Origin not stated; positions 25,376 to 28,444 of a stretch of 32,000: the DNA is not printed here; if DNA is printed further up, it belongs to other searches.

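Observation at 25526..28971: A whole partner-switching circuit fused into one membrane protein (MHYT-PAS-PP2C-RsbW kinase-STAS), plus a free STAS paralogue and no visible sigma-factor target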

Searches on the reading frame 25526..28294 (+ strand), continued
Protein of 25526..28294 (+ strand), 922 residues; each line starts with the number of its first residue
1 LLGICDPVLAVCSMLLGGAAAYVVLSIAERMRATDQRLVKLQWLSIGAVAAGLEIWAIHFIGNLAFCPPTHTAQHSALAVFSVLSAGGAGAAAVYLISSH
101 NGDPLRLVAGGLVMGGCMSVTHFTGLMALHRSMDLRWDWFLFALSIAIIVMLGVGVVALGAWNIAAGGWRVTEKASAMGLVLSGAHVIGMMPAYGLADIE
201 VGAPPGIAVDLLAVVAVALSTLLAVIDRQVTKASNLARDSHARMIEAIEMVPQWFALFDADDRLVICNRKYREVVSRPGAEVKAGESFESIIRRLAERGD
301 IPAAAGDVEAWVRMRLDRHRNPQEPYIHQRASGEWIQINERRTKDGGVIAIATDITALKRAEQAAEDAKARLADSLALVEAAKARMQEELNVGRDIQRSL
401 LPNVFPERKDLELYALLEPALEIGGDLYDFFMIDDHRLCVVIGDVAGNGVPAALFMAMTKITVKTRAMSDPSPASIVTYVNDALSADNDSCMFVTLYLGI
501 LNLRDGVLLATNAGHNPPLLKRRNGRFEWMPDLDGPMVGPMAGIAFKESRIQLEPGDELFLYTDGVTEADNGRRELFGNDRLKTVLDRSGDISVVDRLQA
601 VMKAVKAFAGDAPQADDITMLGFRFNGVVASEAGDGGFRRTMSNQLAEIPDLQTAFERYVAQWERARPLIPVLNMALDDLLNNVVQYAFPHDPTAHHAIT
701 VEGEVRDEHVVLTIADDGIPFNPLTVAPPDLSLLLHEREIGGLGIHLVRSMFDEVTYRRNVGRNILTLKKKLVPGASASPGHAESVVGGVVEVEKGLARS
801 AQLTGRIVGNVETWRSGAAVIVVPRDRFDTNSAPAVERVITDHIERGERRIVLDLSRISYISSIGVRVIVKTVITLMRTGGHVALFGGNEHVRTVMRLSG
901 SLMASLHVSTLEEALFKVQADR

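Call 45: search_protein_families(library=pfam, proteins=[L016:6797-7804:+, L004:1548-2651:+, L003:6763-8553:+, L004:5-976:+, L003:6162-6482:+, L005:15511-15828:+, L005:2286-2972:-], max_evalue=0.01)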
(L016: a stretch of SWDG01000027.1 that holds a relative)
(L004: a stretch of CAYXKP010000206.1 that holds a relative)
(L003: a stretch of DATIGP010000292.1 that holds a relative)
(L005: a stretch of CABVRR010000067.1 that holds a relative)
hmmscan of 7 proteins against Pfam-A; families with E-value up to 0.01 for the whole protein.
L016:6797-7804:+ (335 aa): 1 family
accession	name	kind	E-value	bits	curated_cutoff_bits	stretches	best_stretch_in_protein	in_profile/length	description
PF10502.14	Peptidase_S26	-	4.1e-39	134.7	22.9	1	175-316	22-168/168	Signal peptidase, peptidase S26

L004:1548-2651:+ (367 aa): 1 family
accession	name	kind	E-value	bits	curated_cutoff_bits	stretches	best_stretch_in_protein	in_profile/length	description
PF10502.14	Peptidase_S26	-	3.1e-37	128.5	22.9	1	210-348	25-168/168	Signal peptidase, peptidase S26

L003:6763-8553:+ (596 aa): 5 families
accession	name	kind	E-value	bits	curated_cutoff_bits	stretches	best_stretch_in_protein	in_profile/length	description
PF00270.35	DEAD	-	4.9e-50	170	26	1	60-224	1-164/167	DEAD/DEAH box helicase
PF00271.37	Helicase_C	-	4.9e-32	110.9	23.5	1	269-373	6-110/110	Helicase conserved C-terminal domain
PF03880.21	DbpA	-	1e-21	77.1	25.6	1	522-592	1-71/72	DbpA RNA binding domain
PF25399.1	DeaD_dimer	-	1.7e-09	38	23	1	407-463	1-60/67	RNA helicase DeaD dimerization domain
PF04851.21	ResIII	-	8.7e-06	26.2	22.5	1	61-193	6-139/164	Type III restriction enzyme, res subunit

L004:5-976:+ (323 aa): 5 families
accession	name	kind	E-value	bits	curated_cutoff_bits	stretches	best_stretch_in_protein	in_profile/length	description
PF01494.25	FAD_binding_3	-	3.5e-07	30.2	22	1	10-88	87-172/349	FAD binding domain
PF05834.18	Lycopene_cycl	-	9.1e-05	22.1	23.4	1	20-205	84-274/380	Lycopene cyclase protein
PF22578.2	GGR_cat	-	0.00039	20.7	27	1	114-158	20-69/88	Geranylgeranyl reductase catalytic domain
PF01266.30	DAO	-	0.0029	17.6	27.9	1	28-102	154-231/353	FAD dependent oxidoreductase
PF04820.20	Trp_halogenase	-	0.004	16.5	21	1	29-260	164-388/458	Tryptophan halogenase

L003:6162-6482:+ (106 aa): 0 families

L005:15511-15828:+ (105 aa): 1 family
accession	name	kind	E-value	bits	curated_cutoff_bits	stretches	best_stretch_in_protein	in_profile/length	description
PF06803.17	DUF1232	-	6e-15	55.1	23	1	44-79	2-37/37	Protein of unknown function (DUF1232)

L005:2286-2972:- (228 aa): 2 families
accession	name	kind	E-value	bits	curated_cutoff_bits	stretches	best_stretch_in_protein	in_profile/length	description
PF04298.18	Zn_peptidase_2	-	6.5e-67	225.7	27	1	5-226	2-217/218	Putative neutral zinc metallopeptidase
PF05628.17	Borrelia_P13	-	0.0086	16.5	25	0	125-180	45-105/138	Borrelia membrane protein P13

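Call 57: list_cluster_members(proteins=[P0023, P0025, P0091, P0073, P0114, P0045])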
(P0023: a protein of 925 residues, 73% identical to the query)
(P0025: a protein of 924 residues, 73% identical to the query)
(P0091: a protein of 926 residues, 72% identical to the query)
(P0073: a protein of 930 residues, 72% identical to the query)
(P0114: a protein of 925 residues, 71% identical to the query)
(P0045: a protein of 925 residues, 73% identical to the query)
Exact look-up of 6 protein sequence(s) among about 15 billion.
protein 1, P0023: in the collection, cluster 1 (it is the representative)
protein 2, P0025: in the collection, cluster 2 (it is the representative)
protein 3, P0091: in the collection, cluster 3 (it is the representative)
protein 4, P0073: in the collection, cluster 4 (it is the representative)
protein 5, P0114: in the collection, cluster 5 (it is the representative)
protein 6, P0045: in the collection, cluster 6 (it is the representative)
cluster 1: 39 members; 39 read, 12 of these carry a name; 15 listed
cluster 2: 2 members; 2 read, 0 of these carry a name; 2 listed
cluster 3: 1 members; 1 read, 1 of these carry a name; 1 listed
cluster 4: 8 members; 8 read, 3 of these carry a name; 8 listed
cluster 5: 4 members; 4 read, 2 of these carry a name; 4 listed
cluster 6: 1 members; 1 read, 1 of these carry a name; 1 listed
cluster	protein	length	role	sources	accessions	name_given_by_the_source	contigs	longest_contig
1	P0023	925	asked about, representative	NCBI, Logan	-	-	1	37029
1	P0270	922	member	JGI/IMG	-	sigma-B regulation protein RsbU (phosphoserine phosphatase)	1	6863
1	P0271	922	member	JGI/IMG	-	sigma-B regulation protein RsbU (phosphoserine phosphatase)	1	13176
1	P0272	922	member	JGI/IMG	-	sigma-B regulation protein RsbU (phosphoserine phosphatase)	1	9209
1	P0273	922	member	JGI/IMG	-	sigma-B regulation protein RsbU (phosphoserine phosphatase)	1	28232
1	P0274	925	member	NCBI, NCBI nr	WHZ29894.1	MAG: Serine phosphatase RsbU, regulator of sigma subunit [Nitrospira sp.]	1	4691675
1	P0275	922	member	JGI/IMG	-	sigma-B regulation protein RsbU (phosphoserine phosphatase)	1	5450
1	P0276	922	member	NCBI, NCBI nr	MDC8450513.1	MAG: anti-sigma factor antagonist [Nitrospira sp.] | anti-sigma factor antagonist [Nitrospira sp.]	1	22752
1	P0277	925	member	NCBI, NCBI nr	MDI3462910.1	MAG: Serine phosphatase RsbU, regulator of sigma subunit [Nitrospira sp.] | Serine phosphatase RsbU, regulator of sigma subunit [Nitrospira sp.]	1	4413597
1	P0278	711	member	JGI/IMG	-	sigma-B regulation protein RsbU (phosphoserine phosphatase)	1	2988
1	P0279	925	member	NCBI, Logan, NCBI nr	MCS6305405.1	MAG: anti-sigma factor antagonist [Nitrospira sp.] | anti-sigma factor antagonist [Nitrospira sp.]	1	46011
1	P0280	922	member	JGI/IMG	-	sigma-B regulation protein RsbU (phosphoserine phosphatase)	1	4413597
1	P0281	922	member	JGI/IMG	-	sigma-B regulation protein RsbU (phosphoserine phosphatase)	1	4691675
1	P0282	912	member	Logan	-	-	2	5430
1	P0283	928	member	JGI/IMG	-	-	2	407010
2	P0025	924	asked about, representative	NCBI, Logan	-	-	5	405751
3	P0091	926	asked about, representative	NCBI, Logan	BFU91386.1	MAG: Anti-sigma factor antagonist [Nitrospira sp.]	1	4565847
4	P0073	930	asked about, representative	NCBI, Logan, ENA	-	-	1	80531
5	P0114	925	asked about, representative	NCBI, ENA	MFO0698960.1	MAG: anti-sigma factor antagonist [Nitrospira sp.]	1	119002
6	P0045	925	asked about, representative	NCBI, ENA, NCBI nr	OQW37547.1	MAG: hypothetical protein A4E19_12765 [Nitrospira sp. SG-bin1]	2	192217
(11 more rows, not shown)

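Call 58: predict_structure(alignment_id=A1)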
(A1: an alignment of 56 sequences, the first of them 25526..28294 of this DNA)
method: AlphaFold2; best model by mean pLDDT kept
length: 922 residues; sequences in the alignment: 56
mean_pLDDT: 59.1   pTM: 0.34
mean pLDDT of the five models: 59.1, 58.1, 53.9, 53.1, 50.4
residues with pLDDT >= 90: 0; 70-90: 308; 50-70: 273; < 50: 341
segments of 3 or more residues with pLDDT < 50: 1-83, 85-87, 89-91, 96-99, 101-104, 118-138, 160-228, 385-406, 416-424, 448-450, 485-490, 532-545, 566-581, 608-616, 630-635, 720-741, 775-806, 920-922
pLDDT, mean of each block of 10 residues (from residue 1): 33 40 42 41 44 41 34 41 48 48 51 51 44 46 58 54 41 41 43 37 29 36 44 53 55 76 80 71 82 82 80 86 72 76 80 73 67 60 46 36 49 54 53 75 59 58 64 65 49 67 81 61 68 41 51 81 51 39 57 57 53 48 69 56 78 83 79 80 66 62 78 71 44 38 61 67 71 48 28 40 49 77 77 81 83 80 77 77 76 74 61 60 36
secondary structure, 60 per line:
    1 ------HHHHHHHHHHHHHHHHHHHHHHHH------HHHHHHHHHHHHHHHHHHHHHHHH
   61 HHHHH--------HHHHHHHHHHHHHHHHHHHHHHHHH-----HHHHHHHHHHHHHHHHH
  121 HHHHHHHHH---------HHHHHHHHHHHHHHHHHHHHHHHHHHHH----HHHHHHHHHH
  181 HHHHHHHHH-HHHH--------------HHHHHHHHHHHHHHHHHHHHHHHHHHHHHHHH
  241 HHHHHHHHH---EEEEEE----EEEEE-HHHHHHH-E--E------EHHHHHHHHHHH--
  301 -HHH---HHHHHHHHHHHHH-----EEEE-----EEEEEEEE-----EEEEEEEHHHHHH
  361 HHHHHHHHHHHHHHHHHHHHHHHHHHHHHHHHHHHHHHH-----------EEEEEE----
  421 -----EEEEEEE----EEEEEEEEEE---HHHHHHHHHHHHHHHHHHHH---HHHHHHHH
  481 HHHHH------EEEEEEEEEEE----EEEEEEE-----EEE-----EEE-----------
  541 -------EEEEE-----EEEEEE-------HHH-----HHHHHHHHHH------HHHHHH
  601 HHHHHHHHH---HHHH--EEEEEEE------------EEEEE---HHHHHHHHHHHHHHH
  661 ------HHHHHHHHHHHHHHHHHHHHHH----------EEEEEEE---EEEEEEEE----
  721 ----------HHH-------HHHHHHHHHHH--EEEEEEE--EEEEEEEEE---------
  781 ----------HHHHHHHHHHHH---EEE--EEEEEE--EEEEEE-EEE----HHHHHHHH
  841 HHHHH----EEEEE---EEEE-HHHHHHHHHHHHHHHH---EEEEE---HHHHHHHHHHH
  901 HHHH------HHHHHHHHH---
elements in order (helices of 4 or more, strands of 3 or more residues): H7-30 H37-65 H74-98 H104-129 H139-166 H171-189 H191-194 H209-249 E253-258 E263-267 H269-275 H288-298 H308-320 E326-329 E335-342 E348-354 H355-399 E411-416 E426-432 E437-446 H450-469 H473-485 E492-502 E507-513 E519-521 E527-529 E548-552 E558-563 H579-588 H595-609 H613-616 E619-625 E638-642 H646-660 H667-688 E699-705 E709-716 H741-751 E754-760 E763-771 H791-802 E806-808 E811-816 E819-824 E826-828 H833-845 E850-854 E858-861 H863-878 E882-886 H890-904 H911-919
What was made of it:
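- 26270..26614 (+): PAS_7 domain (residues 249-363). Beta-sheet core at 253-354 in call 58.
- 26588..26722 (+): Single long helix (residues 355-399) joining PAS to PP2C. It lies in the most conserved stretch of the protein (residues 364-433: mean column conservation 0.96). Helix H355-399 (call 58).
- On MHYT sensor domain (PF03707): Seven helices (call 58).
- Checked: The membrane domain has seven predicted helices, not six (call 58).
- The AF2 model is low confidence (mean pLDDT 59, pTM 0.34, call 58).
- Tried and rejected: I did not submit it to fold_search, because low-confidence models give meaningless matches (call 58).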
